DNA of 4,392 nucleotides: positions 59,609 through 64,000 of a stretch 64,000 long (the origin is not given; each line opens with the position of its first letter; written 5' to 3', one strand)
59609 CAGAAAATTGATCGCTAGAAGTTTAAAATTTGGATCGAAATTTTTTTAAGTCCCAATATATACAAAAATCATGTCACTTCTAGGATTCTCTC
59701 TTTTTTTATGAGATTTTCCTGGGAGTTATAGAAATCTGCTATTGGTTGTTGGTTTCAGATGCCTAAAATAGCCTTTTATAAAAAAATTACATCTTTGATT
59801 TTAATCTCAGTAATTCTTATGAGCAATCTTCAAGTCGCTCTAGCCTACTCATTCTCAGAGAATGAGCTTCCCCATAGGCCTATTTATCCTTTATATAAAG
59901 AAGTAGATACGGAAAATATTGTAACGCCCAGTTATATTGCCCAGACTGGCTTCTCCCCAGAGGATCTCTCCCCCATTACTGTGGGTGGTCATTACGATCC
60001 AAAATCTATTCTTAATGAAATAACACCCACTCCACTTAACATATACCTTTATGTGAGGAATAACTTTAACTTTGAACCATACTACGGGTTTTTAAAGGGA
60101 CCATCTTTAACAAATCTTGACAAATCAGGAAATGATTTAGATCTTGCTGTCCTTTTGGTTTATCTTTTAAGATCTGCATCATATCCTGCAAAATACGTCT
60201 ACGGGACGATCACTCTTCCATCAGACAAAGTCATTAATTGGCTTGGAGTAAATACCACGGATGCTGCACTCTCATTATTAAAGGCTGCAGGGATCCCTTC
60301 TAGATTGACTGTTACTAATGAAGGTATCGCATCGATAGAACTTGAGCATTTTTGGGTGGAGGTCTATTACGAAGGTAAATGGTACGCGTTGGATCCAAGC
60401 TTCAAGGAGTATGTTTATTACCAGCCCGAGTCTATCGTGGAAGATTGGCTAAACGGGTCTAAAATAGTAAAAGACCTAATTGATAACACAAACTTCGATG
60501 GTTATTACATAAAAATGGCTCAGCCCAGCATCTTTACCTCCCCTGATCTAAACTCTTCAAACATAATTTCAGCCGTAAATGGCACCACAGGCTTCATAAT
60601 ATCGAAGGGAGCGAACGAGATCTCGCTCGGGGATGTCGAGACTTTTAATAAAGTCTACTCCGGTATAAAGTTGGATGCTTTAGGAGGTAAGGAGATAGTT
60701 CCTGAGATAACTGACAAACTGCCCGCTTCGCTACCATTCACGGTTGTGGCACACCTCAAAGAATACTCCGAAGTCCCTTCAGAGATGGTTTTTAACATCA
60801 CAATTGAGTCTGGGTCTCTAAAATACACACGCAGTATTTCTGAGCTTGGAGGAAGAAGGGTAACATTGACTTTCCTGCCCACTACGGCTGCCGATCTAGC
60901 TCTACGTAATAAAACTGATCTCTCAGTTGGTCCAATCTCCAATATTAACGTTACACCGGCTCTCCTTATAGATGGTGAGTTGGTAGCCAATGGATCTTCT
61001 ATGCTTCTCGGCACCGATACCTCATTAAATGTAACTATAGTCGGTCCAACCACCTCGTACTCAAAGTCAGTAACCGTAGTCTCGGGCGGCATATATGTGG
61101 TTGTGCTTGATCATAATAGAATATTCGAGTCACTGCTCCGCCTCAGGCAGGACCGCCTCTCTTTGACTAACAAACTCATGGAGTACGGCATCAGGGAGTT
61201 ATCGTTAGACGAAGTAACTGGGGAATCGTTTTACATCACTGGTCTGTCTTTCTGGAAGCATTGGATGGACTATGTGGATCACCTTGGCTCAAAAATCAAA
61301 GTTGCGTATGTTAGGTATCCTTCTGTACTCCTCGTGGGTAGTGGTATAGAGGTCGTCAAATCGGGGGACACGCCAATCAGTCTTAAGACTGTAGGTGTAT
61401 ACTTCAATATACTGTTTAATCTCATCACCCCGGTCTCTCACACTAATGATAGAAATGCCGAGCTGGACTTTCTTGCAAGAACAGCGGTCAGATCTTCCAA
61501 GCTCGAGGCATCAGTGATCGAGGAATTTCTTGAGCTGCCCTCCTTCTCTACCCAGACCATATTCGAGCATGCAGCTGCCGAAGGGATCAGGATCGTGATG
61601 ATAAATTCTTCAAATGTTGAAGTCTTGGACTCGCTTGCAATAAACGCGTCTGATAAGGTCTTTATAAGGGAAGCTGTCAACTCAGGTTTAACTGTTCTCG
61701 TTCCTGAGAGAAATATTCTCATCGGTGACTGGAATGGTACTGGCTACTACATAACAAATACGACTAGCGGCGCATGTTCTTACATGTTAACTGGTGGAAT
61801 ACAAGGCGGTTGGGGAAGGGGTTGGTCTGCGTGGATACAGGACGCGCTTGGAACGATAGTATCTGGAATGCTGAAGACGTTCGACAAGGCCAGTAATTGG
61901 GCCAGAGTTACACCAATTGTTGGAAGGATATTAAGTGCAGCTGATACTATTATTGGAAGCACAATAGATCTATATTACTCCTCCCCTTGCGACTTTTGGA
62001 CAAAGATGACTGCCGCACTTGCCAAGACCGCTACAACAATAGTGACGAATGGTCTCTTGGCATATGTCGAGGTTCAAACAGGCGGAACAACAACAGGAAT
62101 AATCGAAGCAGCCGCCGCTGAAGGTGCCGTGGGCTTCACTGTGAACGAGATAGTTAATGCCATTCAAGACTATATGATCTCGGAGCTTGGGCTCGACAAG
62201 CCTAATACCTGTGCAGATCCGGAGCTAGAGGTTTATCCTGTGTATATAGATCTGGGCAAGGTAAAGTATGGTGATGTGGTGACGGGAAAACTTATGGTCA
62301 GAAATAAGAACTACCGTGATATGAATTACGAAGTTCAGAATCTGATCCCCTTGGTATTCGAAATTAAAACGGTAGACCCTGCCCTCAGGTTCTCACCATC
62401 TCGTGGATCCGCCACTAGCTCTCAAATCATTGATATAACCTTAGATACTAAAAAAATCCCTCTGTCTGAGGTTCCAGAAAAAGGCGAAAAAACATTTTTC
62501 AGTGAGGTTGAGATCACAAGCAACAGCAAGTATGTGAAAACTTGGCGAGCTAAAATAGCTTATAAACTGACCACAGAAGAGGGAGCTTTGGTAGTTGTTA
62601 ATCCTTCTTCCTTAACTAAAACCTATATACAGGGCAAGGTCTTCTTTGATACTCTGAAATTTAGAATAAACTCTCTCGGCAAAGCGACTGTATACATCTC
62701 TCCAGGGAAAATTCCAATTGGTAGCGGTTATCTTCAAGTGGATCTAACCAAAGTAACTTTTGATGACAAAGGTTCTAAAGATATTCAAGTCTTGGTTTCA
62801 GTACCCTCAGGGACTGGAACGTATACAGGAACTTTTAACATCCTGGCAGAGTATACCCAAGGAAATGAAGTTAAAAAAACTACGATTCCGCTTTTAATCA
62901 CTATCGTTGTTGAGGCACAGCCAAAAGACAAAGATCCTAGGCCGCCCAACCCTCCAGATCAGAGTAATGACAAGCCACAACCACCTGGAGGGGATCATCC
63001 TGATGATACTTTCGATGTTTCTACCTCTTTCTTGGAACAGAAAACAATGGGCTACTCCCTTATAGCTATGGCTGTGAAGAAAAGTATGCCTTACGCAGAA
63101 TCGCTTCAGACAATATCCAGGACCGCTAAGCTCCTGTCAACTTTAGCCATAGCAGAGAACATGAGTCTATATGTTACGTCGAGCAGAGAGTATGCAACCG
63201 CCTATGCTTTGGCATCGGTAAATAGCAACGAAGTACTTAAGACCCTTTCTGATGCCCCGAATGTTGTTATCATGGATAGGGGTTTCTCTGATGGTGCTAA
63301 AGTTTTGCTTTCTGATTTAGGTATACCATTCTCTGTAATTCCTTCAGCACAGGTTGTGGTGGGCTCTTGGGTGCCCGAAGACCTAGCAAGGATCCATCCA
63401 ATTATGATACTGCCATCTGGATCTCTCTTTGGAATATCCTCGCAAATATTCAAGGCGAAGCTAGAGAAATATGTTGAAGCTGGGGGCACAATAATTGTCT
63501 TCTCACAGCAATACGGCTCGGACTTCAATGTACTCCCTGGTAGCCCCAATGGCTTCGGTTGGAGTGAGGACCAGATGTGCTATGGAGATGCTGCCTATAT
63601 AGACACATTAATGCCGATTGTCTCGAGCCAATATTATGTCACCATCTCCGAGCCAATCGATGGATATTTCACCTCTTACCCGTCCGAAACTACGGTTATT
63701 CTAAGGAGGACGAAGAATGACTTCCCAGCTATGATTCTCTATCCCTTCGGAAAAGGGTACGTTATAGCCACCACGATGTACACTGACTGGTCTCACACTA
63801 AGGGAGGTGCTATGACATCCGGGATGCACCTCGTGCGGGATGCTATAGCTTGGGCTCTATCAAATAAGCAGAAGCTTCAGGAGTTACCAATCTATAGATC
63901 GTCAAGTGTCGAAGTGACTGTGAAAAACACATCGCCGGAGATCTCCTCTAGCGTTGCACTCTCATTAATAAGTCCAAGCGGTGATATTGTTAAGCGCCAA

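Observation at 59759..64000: Giant secreted protein with a transglutaminase-like domain carrying Asp in place of the nucleophile Cys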

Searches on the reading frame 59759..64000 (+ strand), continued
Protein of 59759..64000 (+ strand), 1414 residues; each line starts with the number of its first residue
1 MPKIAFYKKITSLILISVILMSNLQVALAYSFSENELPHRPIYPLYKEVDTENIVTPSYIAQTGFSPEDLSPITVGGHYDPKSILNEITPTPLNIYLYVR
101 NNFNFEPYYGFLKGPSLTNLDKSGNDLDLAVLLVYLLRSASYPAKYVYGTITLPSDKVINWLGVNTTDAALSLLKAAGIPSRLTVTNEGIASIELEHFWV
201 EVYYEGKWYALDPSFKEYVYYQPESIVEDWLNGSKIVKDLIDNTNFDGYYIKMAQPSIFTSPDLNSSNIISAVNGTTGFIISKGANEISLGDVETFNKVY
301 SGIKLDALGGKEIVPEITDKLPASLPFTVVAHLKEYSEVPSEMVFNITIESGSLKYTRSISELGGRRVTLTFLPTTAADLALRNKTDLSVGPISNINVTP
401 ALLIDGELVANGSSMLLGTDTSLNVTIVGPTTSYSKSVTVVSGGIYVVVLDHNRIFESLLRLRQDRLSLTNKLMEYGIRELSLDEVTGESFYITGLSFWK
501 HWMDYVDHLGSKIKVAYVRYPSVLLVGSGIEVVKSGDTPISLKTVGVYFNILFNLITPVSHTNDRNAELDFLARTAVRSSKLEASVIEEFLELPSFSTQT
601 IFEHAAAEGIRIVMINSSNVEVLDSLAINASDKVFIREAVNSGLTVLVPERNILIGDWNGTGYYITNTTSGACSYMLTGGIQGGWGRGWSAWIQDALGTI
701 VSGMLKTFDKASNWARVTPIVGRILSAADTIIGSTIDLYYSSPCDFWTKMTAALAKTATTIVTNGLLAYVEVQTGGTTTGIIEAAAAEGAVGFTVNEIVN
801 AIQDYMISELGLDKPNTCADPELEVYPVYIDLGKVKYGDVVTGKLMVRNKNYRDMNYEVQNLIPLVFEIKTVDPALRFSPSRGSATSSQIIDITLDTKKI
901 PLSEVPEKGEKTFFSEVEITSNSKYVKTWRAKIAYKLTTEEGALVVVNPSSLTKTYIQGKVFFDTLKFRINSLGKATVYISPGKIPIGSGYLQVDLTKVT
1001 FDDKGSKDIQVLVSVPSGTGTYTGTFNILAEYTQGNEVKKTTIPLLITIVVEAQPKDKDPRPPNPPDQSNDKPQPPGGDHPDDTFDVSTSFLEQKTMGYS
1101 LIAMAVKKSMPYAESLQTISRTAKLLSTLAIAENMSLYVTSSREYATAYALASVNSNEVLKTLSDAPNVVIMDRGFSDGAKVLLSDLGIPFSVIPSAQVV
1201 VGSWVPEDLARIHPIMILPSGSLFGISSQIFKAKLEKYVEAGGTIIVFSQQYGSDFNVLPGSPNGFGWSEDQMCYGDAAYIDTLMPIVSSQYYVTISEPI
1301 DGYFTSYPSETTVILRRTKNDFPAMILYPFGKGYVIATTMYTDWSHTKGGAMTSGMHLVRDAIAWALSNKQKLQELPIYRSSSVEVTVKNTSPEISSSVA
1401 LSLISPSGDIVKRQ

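Call 55: search_protein_families(library=pfam, proteins=[P0013, P0028, P0016, P0052, P0005, P0034, P0036], max_evalue=0.001)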
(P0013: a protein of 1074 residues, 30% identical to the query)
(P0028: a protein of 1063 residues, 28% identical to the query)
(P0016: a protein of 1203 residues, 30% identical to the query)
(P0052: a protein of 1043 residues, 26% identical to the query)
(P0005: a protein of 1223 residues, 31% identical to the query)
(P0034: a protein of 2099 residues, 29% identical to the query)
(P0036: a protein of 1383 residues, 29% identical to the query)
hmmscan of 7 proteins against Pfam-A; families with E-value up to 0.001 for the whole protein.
P0013 (1074 aa): 2 families
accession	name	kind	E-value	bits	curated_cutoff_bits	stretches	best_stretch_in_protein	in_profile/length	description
PF01841.26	Transglut_core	-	2e-17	63.9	23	1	255-403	5-108/108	Transglutaminase-like superfamily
PF00877.26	NLPC_P60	-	4.7e-11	43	23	1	902-1007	1-93/105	NlpC/P60 family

P0028 (1063 aa): 2 families
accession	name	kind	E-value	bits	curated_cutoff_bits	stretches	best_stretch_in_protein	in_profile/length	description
PF01841.26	Transglut_core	-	5.7e-17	62.4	23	1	270-407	16-108/108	Transglutaminase-like superfamily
PF01551.29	Peptidase_M23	-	3e-16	59.8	28.7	1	921-1025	2-93/96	Peptidase family M23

P0016 (1203 aa): 4 families
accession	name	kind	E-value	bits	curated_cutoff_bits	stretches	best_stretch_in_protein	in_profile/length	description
PF07591.16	PT-HINT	-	4.9e-22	79.1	27.7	1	959-1086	2-136/137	Pretoxin HINT domain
PF01841.26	Transglut_core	-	2.2e-13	50.8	23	1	238-383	7-108/108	Transglutaminase-like superfamily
PF14890.11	Intein_splicing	-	1.8e-07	31.5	35.8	0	964-1039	7-91/155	Intein splicing domain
PF13403.11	Hint_2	-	8.9e-05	23.3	28.4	1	951-996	1-44/147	Hint domain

P0052 (1043 aa): 2 families
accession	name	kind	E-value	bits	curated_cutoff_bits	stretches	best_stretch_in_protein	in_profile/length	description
PF15523.11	Ntox16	-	1.1e-14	54.8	25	1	952-1034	2-83/85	Novel toxin 16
PF01841.26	Transglut_core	-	1.8e-14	54.3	23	1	273-412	13-108/108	Transglutaminase-like superfamily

P0005 (1223 aa): 1 family
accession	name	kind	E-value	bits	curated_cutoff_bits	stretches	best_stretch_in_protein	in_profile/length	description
PF01841.26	Transglut_core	-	9.9e-15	55.2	23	1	261-394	19-108/108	Transglutaminase-like superfamily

P0034 (2099 aa): 4 families
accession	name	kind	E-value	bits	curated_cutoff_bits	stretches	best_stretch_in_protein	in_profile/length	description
PF05593.20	RHS_repeat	-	7.5e-105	342.1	22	19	1349-1386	1-38/38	RHS Repeat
PF20148.4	DUF6531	-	5.2e-17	62.4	24.1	1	891-966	1-74/74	Domain of unknown function (DUF6531)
PF01841.26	Transglut_core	-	1.1e-15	58.3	23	1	296-434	11-108/108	Transglutaminase-like superfamily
PF24388.1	Permuted_GreAB-C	-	0.00021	21.3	27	0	1520-1551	7-38/54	Permuted GreAB-C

P0036 (1383 aa): 1 family
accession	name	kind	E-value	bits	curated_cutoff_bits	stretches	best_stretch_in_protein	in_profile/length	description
PF01841.26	Transglut_core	-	1.5e-15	57.8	23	1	274-413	12-108/108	Transglutaminase-like superfamily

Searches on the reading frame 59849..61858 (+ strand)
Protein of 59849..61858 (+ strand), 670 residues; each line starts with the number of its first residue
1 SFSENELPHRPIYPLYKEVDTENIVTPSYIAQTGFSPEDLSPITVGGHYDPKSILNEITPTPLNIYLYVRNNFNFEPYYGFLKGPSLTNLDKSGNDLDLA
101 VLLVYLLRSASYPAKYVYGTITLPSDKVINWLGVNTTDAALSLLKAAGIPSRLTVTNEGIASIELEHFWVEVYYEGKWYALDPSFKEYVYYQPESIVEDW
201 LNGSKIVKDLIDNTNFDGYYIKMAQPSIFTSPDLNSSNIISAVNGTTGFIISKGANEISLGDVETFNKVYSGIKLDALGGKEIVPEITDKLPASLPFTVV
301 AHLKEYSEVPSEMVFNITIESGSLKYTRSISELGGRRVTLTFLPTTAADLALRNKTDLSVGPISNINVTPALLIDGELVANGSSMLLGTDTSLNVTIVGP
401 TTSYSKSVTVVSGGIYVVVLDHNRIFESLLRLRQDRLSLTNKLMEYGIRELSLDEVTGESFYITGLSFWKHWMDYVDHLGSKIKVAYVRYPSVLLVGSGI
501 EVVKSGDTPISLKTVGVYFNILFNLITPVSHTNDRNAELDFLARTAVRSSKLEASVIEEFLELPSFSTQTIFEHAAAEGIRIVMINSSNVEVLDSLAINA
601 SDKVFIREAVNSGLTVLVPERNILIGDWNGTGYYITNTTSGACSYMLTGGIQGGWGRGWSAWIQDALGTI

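Call 26: find_related_loci(query=A1, collection=genome_contigs, flank=10000)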
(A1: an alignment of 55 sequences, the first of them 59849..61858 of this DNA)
Query A1 (670 aa) in genome_contigs; peptide patterns used: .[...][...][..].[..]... (x = any residue, [..] = any of these).
542 stretches matched a pattern; 504 encode a relative of the query (tblastn E <= 1e-3); the best 80 are kept; 78 distinct loci.
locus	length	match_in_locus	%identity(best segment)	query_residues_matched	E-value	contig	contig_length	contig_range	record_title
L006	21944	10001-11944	35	5-661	4e-114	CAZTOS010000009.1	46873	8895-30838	MAG TPA_asm: uncultured Thermococci archaeon isolate SRP141559_co1_254 genome assembly, contig: NODE_204_length_46873_co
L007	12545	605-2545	35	7-667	6e-111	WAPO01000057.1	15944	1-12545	MAG: Thermococcus sp. isolate S144_40 k151_21830, whole genome shotgun sequence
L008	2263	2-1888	35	28-666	3e-113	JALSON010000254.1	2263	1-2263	MAG: Thermococcaceae archaeon isolate 356-284_metabat1_scaf2bin.116 356-284_scaffold_44524_c1, whole genome shotgun sequ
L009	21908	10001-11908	34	7-654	2e-105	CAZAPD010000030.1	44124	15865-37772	MAG TPA_asm: uncultured Thermococci archaeon isolate binchicken_co219_303 genome assembly, contig: k141_794838, whole ge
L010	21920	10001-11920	34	7-654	3e-104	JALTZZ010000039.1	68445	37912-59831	MAG: archaeon isolate S141_metabat2_scaf2bin.181 S141_NODE_198_length_68445_cov_7.757048, whole genome shotgun sequence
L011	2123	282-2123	33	7-632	2e-99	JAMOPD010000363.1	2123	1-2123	MAG: Thermococcaceae archaeon isolate 4559-240_metabat1_scaf2bin.019 4559-240_scaffold_6256_c2, whole genome shotgun seq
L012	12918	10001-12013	30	6-654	4e-81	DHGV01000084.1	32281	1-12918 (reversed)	MAG TPA_asm: Pelotomaculum sp. UBA4789 UBA4789_contig_30663, whole genome shotgun sequence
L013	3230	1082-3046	31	6-653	2e-80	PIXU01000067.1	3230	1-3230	MAG: Methanophagales archaeon isolate WYZ-LMO13 WYZ-LMO13_contig169612, whole genome shotgun sequence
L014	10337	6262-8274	29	6-654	1e-77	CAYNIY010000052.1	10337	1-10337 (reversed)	MAG TPA_asm: uncultured Eubacteriales bacterium isolate SRP192927_co7_89 genome assembly, contig: NODE_13362_length_1033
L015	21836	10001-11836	31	52-654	2e-77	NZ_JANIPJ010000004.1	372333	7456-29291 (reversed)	Paenibacillus soyae strain SCIV0701 NODE_4_length_372333_cov_9.570485, whole genome shotgun sequence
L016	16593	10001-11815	30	55-654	6e-75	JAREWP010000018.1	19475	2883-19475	MAG: Candidatus Magnetocorallium paracelense isolate XS-1 k255_47618, whole genome shotgun sequence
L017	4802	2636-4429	30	61-654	4e-74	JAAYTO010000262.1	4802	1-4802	MAG: Clostridium sp. isolate AS24abBPME_43 83102_AS24, whole genome shotgun sequence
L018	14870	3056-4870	31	55-654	2e-73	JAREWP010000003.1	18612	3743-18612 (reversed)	MAG: Candidatus Magnetocorallium paracelense isolate XS-1 k255_12980, whole genome shotgun sequence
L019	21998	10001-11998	28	5-654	1e-72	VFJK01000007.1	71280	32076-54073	MAG: Geobacter sp. isolate Bin_37_8 c_000000467848, whole genome shotgun sequence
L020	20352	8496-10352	31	52-655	3e-72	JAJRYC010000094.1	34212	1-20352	MAG: Nitrospirae bacterium isolate Dive96_bin3.242 k141_3464160, whole genome shotgun sequence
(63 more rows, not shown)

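Call 39: predict_structure(alignment_id=A1)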
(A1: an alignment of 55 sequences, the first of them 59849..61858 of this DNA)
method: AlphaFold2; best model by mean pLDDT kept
length: 670 residues; sequences in the alignment: 55
mean_pLDDT: 85.0   pTM: 0.84
mean pLDDT of the five models: 85.0, 83.4, 82.9, 82.2, 81.8
residues with pLDDT >= 90: 425; 70-90: 134; 50-70: 47; < 50: 64
segments of 3 or more residues with pLDDT < 50: 196-240, 242-247, 253-255, 666-670
pLDDT, mean of each block of 10 residues (from residue 1): 82 89 75 85 74 91 98 96 92 96 96 97 96 94 96 88 96 96 95 55 41 36 31 41 48 49 58 68 95 94 94 97 96 94 96 88 92 97 96 97 94 95 89 89 79 88 95 90 92 94 92 90 95 92 91 89 89 92 96 97 94 95 89 93 86 71 47
secondary structure, 60 per line:
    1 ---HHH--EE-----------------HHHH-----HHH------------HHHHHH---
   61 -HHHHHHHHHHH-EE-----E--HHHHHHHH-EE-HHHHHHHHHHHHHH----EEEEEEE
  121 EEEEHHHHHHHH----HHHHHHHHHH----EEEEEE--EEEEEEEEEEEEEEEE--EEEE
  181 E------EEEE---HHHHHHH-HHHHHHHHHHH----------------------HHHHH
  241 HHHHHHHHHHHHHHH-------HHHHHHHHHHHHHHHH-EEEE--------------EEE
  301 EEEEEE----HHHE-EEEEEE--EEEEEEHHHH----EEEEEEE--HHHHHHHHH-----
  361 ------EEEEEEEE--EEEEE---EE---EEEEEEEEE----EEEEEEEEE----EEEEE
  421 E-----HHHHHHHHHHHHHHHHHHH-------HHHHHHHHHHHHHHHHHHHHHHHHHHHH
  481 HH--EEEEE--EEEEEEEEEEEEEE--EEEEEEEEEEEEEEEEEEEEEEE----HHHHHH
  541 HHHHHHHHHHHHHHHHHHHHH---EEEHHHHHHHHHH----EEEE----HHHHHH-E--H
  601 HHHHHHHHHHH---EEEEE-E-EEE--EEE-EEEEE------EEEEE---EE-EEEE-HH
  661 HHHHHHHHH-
elements in order (helices of 4 or more, strands of 3 or more residues): H28-31 H52-57 H62-72 H84-91 H96-109 E114-124 H125-132 H137-146 E151-156 E159-174 E177-181 E188-191 H195-201 H203-213 H236-255 H263-278 E280-283 E298-306 E316-321 E324-329 H330-333 E338-344 H347-355 E367-374 E377-381 E390-398 E403-411 E416-421 H427-445 H453-482 E485-489 E492-505 E508-530 H535-561 E565-567 H568-577 E582-585 H590-595 H600-611 E615-619 E623-625 E628-630 E632-636 E643-647 E654-657 H659-669
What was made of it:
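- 59954..61813 (+): Conserved ~620-aa family module (aa 66-685): Cys-less TGase-like core plus ~400 aa of beta-sandwich, helical-hairpin and alpha/beta subdomains. The AF2 model is one compact unit with pTM 0.84 (call 39).
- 60134..60136 (+): Asp126, in the column of the canonical nucleophile Cys. It lies at the N-terminus of the helix at aa 126-139 in the model (call 39).
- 60347..60349 (+): His197 (EHFWVE motif), the retained triad His. It lies on the beta-strand at aa 189-204 of the model (call 39).
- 60392..60394 (+): Asp212 (LDPS motif), the retained triad Asp. It lies at the end of the hairpin partner strand (call 39).
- On Transglutaminase-like superfamily (Pfam PF01841, papain-like fold): AF2 model with pLDDT 85 (call 39).
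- On Transglutaminase-like superfamily, catalytically competent members: They lie on hairpin strands in the model (call 39).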

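Call 45: fold_search(model_id=the predicted structure, library=pdb)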
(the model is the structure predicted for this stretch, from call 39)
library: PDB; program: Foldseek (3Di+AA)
matches with E <= 10: 454; with E <= 0.001: 0
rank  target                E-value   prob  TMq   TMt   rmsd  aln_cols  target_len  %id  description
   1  1g0d                  3.9e-03  0.28  0.11  0.11  25.0       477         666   11  CRYSTAL STRUCTURE OF RED SEA BREAM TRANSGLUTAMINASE (released 2001-05-23)
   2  3isr_A                1.1e-02  1.00  0.14  0.32  10.0       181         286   18  The Crystal Structure of a Putative Cysteine Protease from Cytophaga hutchinsonii to 1.9A (released 2009-09-08)
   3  3isr_B                1.7e-02  1.00  0.14  0.31  10.2       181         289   18  The Crystal Structure of a Putative Cysteine Protease from Cytophaga hutchinsonii to 1.9A (released 2009-09-08)
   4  3isr_C                1.7e-02  1.00  0.14  0.31  10.5       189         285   18  The Crystal Structure of a Putative Cysteine Protease from Cytophaga hutchinsonii to 1.9A (released 2009-09-08)
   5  8cmt_A                2.2e-02  0.20  0.12  0.11  28.6       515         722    9  Structure of the plasma coagulation Factor XIII A2B2 heterotetrameric complex. (released 2024-09-11)
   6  5mho_A                2.3e-02  0.18  0.11  0.11  27.6       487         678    9  FXIIIa in complex with the inhibitor ZED2369 (released 2017-12-20)
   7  1ex0_B                2.4e-02  0.12  0.10  0.09  26.1       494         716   10  HUMAN FACTOR XIII, MUTANT W279F ZYMOGEN (released 2003-12-23)
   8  7p4l_C                2.4e-02  0.08  0.07  0.09  29.0       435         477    8  Crystal structure of the trimeric ectodomain of archaeal Fusexin1 (Fsx1) (released 2022-07-13)
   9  5mho_B                2.5e-02  0.16  0.10  0.09  25.9       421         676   10  FXIIIa in complex with the inhibitor ZED2369 (released 2017-12-20)
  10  7pjo_AAA              2.8e-02  1.00  0.12  0.35   4.9       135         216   14  Crystal form 3 of CPR-C4: a cysteine protease from the Candidate Phyla Radiation (released 2022-07-06)
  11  5mhl_A                2.8e-02  0.12  0.10  0.09  27.9       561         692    7  FXIIIa in complex with the inhibitor Mi0621 (released 2017-12-20)
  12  1l9n_A                4.1e-02  0.16  0.12  0.12  26.1       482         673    8  Three-dimensional structure of the human transglutaminase 3 enzyme: binding of calcium ions change structure for activ (released 2002-05-29)
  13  5mhl_B                4.1e-02  0.15  0.10  0.09  26.9       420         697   10  FXIIIa in complex with the inhibitor Mi0621 (released 2017-12-20)
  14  7pjo_BBB              4.3e-02  1.00  0.12  0.35   4.9       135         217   14  Crystal form 3 of CPR-C4: a cysteine protease from the Candidate Phyla Radiation (released 2022-07-06)
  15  4kty_A                4.3e-02  0.14  0.11  0.11  27.2       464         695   10  Fibrin-stabilizing factor with a bound ligand (released 2013-12-04)
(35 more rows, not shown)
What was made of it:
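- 60011..60433 (+): Transglutaminase-like (papain-fold) core, aa 85-225. Foldseek probability 1.0 (call 45).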
